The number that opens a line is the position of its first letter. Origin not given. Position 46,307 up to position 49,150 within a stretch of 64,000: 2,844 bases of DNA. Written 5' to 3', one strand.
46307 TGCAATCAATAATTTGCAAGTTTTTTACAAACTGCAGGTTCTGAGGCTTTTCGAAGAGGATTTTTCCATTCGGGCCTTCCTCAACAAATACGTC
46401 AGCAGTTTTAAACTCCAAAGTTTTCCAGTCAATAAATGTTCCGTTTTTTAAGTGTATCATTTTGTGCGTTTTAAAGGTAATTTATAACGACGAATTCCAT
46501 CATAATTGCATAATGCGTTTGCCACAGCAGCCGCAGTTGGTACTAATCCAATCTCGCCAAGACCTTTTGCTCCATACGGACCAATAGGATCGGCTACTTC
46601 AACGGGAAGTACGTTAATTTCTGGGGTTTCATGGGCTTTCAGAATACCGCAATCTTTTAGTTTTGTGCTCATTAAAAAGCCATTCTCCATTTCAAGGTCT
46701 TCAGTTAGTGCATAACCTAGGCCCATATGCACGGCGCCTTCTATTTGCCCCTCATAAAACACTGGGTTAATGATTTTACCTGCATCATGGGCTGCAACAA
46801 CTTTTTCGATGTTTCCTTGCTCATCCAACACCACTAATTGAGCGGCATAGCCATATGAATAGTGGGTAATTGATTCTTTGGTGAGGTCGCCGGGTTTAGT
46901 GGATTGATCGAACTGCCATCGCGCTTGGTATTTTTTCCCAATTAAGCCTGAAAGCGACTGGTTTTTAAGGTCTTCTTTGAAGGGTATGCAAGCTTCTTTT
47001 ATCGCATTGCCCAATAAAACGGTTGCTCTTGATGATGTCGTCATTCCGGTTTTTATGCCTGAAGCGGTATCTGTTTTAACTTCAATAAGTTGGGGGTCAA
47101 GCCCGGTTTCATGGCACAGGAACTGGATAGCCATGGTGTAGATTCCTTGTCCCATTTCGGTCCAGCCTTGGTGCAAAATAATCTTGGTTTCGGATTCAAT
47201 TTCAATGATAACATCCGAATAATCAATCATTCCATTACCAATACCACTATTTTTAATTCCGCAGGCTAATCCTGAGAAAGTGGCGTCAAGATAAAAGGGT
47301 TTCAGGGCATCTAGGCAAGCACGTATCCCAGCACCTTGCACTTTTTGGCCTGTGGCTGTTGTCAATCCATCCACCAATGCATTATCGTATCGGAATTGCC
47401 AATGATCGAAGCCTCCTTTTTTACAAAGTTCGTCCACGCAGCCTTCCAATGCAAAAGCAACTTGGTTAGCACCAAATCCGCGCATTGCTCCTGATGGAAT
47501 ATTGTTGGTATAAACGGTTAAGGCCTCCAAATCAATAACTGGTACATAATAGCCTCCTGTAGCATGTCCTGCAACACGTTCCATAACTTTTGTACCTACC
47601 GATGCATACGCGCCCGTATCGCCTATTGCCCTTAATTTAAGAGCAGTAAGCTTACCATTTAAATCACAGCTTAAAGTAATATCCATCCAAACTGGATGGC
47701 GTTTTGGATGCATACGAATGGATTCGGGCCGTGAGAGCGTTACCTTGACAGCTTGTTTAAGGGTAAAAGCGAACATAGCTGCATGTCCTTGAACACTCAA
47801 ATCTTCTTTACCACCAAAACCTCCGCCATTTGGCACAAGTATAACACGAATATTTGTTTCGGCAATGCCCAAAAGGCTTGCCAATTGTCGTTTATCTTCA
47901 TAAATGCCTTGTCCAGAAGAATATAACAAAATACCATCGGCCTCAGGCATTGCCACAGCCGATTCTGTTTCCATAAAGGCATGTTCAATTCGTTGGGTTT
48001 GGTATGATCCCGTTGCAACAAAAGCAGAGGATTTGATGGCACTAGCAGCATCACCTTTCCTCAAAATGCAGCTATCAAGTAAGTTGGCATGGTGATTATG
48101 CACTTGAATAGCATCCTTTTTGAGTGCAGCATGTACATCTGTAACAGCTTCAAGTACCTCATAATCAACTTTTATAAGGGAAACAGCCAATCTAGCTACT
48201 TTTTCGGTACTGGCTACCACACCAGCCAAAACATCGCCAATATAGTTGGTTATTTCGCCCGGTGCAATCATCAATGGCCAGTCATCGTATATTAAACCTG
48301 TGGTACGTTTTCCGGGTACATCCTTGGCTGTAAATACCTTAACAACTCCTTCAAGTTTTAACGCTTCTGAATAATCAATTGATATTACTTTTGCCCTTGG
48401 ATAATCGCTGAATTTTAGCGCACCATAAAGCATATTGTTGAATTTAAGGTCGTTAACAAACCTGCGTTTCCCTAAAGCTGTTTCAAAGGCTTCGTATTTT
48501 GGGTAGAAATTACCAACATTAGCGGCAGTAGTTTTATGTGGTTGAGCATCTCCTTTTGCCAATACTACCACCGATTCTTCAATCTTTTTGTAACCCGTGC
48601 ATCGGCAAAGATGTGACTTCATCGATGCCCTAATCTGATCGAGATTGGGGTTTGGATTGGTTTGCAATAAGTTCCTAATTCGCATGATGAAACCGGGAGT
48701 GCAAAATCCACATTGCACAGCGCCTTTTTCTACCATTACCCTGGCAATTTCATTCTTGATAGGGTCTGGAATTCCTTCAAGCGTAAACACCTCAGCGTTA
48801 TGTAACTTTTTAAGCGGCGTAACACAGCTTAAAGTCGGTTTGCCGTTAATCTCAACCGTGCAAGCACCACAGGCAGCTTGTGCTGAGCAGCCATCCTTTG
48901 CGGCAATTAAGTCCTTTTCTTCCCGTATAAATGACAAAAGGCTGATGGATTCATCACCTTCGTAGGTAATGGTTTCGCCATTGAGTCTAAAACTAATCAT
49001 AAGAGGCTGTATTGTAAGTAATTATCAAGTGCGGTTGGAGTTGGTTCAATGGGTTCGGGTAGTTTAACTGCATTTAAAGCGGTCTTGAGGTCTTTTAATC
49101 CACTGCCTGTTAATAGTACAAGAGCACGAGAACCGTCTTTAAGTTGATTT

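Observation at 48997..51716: Two unassigned fold-type-II PLP enzymes occupy the operon core where the canonical cluster has YgeX; no carbamate kinase is present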

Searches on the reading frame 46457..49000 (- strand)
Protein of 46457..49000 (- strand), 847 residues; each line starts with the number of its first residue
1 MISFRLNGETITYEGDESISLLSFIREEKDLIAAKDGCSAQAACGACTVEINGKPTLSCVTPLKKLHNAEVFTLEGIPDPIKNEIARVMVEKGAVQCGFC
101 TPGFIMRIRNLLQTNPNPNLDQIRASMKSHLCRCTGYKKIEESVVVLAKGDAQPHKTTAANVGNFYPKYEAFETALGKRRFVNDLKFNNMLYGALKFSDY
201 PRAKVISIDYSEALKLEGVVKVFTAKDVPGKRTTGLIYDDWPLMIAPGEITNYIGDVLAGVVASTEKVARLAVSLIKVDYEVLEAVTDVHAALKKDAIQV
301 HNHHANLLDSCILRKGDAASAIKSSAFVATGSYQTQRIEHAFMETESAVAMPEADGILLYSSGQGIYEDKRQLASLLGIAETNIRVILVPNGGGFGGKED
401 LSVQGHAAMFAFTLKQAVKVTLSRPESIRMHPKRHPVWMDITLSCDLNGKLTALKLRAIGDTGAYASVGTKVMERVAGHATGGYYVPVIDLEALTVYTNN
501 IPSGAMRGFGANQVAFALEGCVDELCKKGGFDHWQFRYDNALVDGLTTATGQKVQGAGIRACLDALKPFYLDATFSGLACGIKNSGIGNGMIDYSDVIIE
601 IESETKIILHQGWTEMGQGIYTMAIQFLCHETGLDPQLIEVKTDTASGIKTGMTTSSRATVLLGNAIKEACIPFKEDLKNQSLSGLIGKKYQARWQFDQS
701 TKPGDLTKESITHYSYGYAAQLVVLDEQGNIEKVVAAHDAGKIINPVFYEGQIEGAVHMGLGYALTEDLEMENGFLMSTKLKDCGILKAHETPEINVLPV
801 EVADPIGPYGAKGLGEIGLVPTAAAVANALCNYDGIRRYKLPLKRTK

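Call 4: search_protein_families(library=pfam, proteins=[window:46457-49000:-])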
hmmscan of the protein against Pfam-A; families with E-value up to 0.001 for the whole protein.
window:46457-49000:- (847 aa): 6 families
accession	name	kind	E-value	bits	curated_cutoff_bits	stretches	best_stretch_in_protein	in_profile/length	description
PF02738.23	MoCoBD_1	-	1.9e-64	217.5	27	1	308-541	10-244/244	Molybdopterin cofactor-binding domain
PF20256.3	MoCoBD_2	-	3.9e-39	135.3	27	1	577-793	28-283/283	Molybdopterin cofactor-binding domain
PF01315.27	Ald_Xan_dh_C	-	1.3e-23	83.9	31.3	1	177-283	2-109/110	Aldehyde oxidase and xanthine dehydrogenase, a/b hammerhead domain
PF01799.25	Fer2_2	-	2.9e-23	82.2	30.3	1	73-144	1-74/75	[2Fe-2S] binding domain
PF13085.11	Fer2_3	-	9.3e-08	32.5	27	1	16-74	29-86/107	2Fe-2S iron-sulfur cluster binding domain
PF00111.32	Fer2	-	2.3e-05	24.7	21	1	5-62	2-75/77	2Fe-2S iron-sulfur cluster binding domain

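Call 5: search_protein_families(library=ncbifam, proteins=[window:46457-49000:-], max_evalue=0.00001)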
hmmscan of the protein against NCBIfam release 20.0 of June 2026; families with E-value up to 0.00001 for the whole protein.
window:46457-49000:- (847 aa): 24 families
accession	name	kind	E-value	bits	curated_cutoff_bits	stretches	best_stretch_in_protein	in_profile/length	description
TIGR03311.1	Se_dep_XDH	equivalog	3.6e-256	852.4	830.45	1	4-846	3-844/848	selenium-dependent xanthine dehydrogenase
NF045668.1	pterin_aldehy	equivalog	6.5e-137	458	1100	1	5-844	6-896/905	molybdopterin-dependent aldehyde oxidoreductase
TIGR03196.1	pucD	equivalog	1.3e-131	440.5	783.65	2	177-681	18-545/763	xanthine dehydrogenase subunit D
NF043082.1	XdhA_XDHase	equivalog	4.3e-104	349.2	780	2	162-678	1-545/758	xanthine dehydrogenase subunit XdhA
NF007426.0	PRK09970.1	equivalog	9.8e-102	341.3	916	2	160-678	4-548/761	xanthine dehydrogenase molybdenum-binding subunit XdhA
TIGR03194.1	4hydrxCoA_A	equivalog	1.9e-100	337.4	994.55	2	167-678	2-529/746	4-hydroxybenzoyl-CoA reductase subunit alpha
TIGR02965.1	xanthine_xdhB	equivalog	2.6e-71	240.8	849.5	2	176-559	15-395/758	xanthine dehydrogenase molybdopterin binding subunit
NF041018.1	glyceraldDH_alpha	equivalog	2.2e-70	238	790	2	167-541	8-391/741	glyceraldehyde dehydrogenase subunit alpha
NF040766.1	CODH_aero_grp5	exception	1.1e-63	215.7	950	3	168-541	11-395/785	aerobic carbon-monoxide dehydrogenase large subunit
TIGR03313.1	Se_sel_red_Mo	hypoth_equivalog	1.9e-58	197.9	1101.9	3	43-303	39-313/951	molybdopterin-dependent oxidoreductase Mo/Fe-S-binding subunit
NF041671.1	peri_hyde_PaoC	equivalog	4.7e-55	187.3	1180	2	187-541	45-387/735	aldehyde oxidoreductase molybdenum-binding subunit PaoC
TIGR02969.1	mam_aldehyde_ox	subfamily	2.7e-53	180.8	1912.3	2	155-553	569-959/1330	aldehyde oxidase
TIGR02416.1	CO_dehy_Mo_lg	equivalog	1.3e-40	139.4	991.15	2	176-542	7-395/770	aerobic carbon-monoxide dehydrogenase large subunit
NF043084.2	XdhC_XDHase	equivalog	5.1e-35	120.2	217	1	2-144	3-146/151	xanthine dehydrogenase subunit XdhC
TIGR03193.1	4hydroxCoAred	equivalog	3.4e-31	108.2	257.8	1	5-145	5-145/148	4-hydroxybenzoyl-CoA reductase subunit gamma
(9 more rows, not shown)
